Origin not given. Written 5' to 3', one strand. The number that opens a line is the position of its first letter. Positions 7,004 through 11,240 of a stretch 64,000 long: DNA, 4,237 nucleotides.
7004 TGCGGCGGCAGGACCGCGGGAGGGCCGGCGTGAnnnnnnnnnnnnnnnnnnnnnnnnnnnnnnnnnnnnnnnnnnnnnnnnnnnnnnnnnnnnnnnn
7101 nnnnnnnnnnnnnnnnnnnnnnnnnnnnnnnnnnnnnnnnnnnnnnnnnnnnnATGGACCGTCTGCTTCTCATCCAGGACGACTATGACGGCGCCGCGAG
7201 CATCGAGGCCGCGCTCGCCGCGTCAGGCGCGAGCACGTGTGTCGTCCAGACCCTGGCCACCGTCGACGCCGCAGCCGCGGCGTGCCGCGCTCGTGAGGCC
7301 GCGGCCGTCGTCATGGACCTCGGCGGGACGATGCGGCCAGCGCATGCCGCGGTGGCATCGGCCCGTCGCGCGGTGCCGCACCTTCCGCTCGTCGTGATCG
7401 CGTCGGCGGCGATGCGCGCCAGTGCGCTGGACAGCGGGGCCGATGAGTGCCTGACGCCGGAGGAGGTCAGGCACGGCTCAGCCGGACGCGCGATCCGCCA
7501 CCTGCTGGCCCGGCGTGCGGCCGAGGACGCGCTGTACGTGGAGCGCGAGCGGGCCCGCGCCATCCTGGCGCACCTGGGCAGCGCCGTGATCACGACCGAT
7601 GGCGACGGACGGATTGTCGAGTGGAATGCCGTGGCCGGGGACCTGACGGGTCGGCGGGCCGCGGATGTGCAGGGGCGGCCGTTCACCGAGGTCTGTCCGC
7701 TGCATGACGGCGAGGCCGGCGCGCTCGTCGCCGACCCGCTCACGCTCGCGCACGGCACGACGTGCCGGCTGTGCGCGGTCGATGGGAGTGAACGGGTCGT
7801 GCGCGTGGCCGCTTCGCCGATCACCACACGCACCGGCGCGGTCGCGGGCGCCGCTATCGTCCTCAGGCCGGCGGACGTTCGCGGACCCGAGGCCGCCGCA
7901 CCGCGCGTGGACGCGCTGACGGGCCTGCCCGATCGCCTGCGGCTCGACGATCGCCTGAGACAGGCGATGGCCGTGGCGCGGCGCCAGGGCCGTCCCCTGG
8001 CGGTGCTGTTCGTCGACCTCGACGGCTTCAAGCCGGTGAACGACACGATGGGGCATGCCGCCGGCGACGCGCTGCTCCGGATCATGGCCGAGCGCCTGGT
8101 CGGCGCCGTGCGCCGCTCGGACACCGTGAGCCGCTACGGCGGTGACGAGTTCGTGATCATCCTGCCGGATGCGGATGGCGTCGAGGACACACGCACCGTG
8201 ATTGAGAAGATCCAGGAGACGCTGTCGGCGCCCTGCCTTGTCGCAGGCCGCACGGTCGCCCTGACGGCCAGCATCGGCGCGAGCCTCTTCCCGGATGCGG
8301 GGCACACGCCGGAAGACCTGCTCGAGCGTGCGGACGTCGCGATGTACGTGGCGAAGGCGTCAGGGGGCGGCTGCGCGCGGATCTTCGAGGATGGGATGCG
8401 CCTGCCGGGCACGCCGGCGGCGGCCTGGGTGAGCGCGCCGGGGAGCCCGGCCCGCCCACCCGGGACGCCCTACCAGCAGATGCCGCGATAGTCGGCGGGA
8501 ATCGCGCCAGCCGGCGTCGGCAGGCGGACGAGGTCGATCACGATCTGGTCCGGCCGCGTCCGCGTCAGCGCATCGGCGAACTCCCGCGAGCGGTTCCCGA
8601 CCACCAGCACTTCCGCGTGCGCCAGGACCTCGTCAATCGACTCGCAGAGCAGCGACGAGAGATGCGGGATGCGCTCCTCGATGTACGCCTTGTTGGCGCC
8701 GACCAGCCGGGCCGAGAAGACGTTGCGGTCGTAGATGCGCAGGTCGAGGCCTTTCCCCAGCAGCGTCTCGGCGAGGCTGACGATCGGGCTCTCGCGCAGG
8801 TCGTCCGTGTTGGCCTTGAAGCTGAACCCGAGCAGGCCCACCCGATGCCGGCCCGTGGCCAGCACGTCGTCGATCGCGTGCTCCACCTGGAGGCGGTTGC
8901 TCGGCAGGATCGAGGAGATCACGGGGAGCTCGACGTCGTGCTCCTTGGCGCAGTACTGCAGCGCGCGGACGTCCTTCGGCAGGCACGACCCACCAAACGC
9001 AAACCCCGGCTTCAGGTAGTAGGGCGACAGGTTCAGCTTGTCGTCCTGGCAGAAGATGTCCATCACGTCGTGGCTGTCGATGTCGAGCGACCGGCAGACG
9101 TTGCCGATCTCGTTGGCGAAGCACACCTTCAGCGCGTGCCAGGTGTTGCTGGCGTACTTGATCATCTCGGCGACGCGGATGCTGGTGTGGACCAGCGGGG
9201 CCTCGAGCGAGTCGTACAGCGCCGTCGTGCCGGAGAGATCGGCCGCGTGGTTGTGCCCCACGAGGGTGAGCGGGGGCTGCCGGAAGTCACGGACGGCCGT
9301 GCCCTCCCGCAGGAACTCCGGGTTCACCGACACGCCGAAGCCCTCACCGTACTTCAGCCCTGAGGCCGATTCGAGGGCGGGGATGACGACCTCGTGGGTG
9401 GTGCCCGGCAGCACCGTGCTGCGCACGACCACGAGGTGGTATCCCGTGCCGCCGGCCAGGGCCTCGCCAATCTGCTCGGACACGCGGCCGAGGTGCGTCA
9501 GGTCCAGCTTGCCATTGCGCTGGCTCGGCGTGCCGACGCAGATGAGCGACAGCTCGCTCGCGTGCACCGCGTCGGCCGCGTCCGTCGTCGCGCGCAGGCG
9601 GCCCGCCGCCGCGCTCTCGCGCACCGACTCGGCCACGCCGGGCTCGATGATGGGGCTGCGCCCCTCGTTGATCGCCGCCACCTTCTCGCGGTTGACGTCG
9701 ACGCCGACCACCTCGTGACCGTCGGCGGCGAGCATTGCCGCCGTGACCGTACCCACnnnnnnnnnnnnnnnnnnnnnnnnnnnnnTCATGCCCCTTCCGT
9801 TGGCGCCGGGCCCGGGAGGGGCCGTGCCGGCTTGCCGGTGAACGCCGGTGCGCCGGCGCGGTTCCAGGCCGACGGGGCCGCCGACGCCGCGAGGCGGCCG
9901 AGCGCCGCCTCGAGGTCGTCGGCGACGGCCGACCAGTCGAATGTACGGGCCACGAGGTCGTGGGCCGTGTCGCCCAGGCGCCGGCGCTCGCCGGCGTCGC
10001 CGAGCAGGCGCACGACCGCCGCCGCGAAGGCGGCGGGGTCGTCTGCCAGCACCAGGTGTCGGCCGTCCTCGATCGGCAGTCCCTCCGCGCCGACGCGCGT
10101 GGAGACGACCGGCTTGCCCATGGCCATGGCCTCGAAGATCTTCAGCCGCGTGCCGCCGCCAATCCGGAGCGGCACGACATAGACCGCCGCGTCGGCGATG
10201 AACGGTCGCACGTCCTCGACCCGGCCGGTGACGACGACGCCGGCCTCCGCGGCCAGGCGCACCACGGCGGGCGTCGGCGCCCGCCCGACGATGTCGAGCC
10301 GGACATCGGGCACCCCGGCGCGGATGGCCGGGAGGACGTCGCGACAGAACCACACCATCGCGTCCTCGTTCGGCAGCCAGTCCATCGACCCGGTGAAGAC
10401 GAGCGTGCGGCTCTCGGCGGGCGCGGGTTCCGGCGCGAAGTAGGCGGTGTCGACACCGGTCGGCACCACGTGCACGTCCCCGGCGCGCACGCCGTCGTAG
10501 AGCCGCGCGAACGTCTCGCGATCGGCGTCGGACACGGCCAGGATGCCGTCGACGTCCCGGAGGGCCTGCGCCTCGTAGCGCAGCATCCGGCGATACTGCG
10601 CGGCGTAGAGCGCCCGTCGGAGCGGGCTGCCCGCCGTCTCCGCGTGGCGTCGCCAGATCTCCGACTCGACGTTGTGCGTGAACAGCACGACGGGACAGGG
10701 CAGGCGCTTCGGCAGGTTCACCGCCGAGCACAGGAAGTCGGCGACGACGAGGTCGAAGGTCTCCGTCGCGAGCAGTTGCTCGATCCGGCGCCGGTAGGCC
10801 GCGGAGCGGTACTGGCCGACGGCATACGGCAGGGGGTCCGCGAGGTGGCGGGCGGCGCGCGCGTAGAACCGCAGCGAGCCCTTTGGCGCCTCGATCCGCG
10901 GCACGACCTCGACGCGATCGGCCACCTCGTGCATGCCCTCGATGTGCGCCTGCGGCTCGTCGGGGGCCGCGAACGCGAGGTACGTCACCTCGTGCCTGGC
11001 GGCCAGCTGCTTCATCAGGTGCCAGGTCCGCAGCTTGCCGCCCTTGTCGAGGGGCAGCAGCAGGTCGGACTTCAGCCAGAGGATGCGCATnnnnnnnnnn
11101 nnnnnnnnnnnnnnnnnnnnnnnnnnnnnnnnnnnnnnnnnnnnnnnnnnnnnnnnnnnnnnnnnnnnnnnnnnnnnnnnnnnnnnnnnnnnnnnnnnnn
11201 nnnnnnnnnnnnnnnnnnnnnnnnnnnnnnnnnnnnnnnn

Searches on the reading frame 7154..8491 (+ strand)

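Call 10: search_protein_families(library=ncbifam, proteins=[window:7154-8491:+], max_evalue=1e-8)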
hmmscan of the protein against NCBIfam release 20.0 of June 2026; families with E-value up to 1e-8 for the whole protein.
window:7154-8491:+ (445 aa): 21 families
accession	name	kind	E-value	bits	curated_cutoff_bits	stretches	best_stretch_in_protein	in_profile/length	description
NF007298.0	PRK09776.1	equivalog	1.3e-53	182.2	1135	1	122-413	545-847/1111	diguanylate cyclase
NF007423.1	PRK09966.1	equivalog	5.3e-45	154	325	1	252-401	241-390/390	diguanylate cyclase DgcN/YfiN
TIGR00254.1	GGDEF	domain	3e-41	140.9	37.4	1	252-406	7-162/168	diguanylate cyclase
NF045675.1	PhdiestaseDibA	equivalog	5.2e-40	137.4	980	1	252-407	205-360/623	phosphodiesterase DibA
NF038266.1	diguan_SiaD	equivalog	1.3e-37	129.6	290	1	251-404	95-248/252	biofilm regulation diguanylate cyclase SiaD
NF007380.0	PRK09894.1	equivalog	5.2e-37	127.8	256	1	250-407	129-283/296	diguanylate cyclase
NF007135.0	PRK09581.1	equivalog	4.8e-36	124.6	474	1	252-404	294-448/457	PleD family two-component system response regulator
NF053781.1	cdiGMPphdstlr2612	equivalog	8.9e-33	113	1600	1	119-415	702-1006/1268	Tlr1612 family c-di-GMP phosphodiesterase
NF007474.0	PRK10060.1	equivalog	2.7e-32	111.8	782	1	252-415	239-399/663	cyclic di-GMP phosphodiesterase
NF047654.1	DiguCycDgcRLepto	equivalog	2.3e-29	102.2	500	1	252-404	135-289/295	diguanylate cyclase DgcR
NF051473.1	DigCycDgcsShew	equivalog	1.2e-28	100.3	400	1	252-410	137-290/291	diguanylate cyclase DgcS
NF041606.1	dguan_cyc_DgcA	equivalog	8.7e-27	93.9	370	1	271-404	199-332/340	diguanylate cyclase DgcA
NF008467.0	PRK11359.1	equivalog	3.9e-26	91.3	857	1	251-415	377-535/800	oxygen-sensing cyclic-di-GMP phosphodiesterase DosP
NF011955.1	PRK15426.1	equivalog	5.9e-24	84.1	408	1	253-404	401-554/564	cellulose biosynthesis regulator diguanylate cyclase DgcQ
NF040885.1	diguan_DgcJ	equivalog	8.7e-24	84.2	500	1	253-402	344-487/493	diguanylate cyclase DgcJ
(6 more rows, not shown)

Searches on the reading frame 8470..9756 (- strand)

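Call 10: search_protein_families(library=ncbifam, proteins=[window:8470-9756:-], max_evalue=1e-8)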
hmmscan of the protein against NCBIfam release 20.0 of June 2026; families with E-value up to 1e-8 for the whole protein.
window:8470-9756:- (428 aa): 7 families
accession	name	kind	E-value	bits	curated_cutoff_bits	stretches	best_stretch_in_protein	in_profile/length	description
TIGR03026.1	NDP-sugDHase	subfamily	7.4e-114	380.7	189.8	1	1-409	11-411/413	nucleotide sugar dehydrogenase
NF041297.1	UDPGDh_AglM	equivalog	2.6e-92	310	670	1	1-345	11-358/429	UDP-glucose 6-dehydrogenase AglM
NF047673.2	TeichurnBiosyTuaD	equivalog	1.3e-67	228.8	700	1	2-345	13-352/439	UDP-glucose 6-dehydrogenase TuaD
NF040825.1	UDPMaNacDH_Arch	equivalog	1.7e-42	145.8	750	1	2-346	12-351/418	UDP-N-acetyl-D-mannosamine dehydrogenase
NF008286.0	PRK11064.1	equivalog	4.7e-34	117.7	459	1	2-408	15-414/420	UDP-N-acetyl-D-mannosamine dehydrogenase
NF011631.0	PRK15057.1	equivalog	1.1e-31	110.4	757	1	6-344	15-337/388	UDP-glucose 6-dehydrogenase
NF011729.0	PRK15182.1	equivalog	6.1e-21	74.7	592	1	12-345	27-356/425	Vi polysaccharide biosynthesis UDP-N-acetylglucosamine C-6 dehydrogenase TviB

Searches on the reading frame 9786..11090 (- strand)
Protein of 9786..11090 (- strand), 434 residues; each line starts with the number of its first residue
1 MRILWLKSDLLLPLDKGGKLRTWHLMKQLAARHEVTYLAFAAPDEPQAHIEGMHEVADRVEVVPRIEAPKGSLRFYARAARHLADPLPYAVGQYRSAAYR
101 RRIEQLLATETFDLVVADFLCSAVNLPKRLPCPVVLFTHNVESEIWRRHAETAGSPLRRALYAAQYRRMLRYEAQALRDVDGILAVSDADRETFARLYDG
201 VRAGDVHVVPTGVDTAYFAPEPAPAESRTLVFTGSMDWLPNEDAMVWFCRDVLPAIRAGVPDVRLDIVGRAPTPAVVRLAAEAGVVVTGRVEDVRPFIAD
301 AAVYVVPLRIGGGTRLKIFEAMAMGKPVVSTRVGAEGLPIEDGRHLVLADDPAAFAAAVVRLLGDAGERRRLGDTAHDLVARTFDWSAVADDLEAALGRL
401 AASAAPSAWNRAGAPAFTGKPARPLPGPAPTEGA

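Call 10: search_protein_families(library=ncbifam, proteins=[window:9786-11090:-], max_evalue=1e-8)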
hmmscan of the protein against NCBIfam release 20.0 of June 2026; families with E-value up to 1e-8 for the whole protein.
window:9786-11090:- (434 aa): 7 families
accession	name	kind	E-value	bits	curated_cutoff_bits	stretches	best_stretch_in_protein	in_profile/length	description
TIGR03087.1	stp1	hypoth_equivalog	1.9e-89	300.6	316.65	1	3-398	1-395/397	TIGR03087 family PEP-CTERM/XrtA system glycosyltransferase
TIGR04063.1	stp3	hypoth_equivalog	2.1e-13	49.9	442.05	1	87-392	68-387/397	TIGR04063 family PEP-CTERM/XrtA system glycosyltransferase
TIGR03088.1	stp2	hypoth_equivalog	3.2e-13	49.5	409.05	1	196-392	164-365/374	TIGR03088 family PEP-CTERM/XrtA system glycosyltransferase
TIGR03449.1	mycothiol_MshA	equivalog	3.1e-11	42.8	462.5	1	173-397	158-400/406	D-inositol-3-phosphate glycosyltransferase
NF053787.1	GlcN_PG_synth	equivalog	5.6e-11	41.9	480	0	317-396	277-355/361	N-acetylglucosaminyl phosphatidylglycerol synthase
NF041876.1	EPS_EpsE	equivalog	2.5e-10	40.2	400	1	283-392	276-388/389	exopolysaccharide biosynthesis GT4 family glycosyltransferase EpsE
TIGR02149.1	glgA_Coryne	subfamily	4e-10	39.4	302.4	0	172-222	137-187/391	glycogen synthase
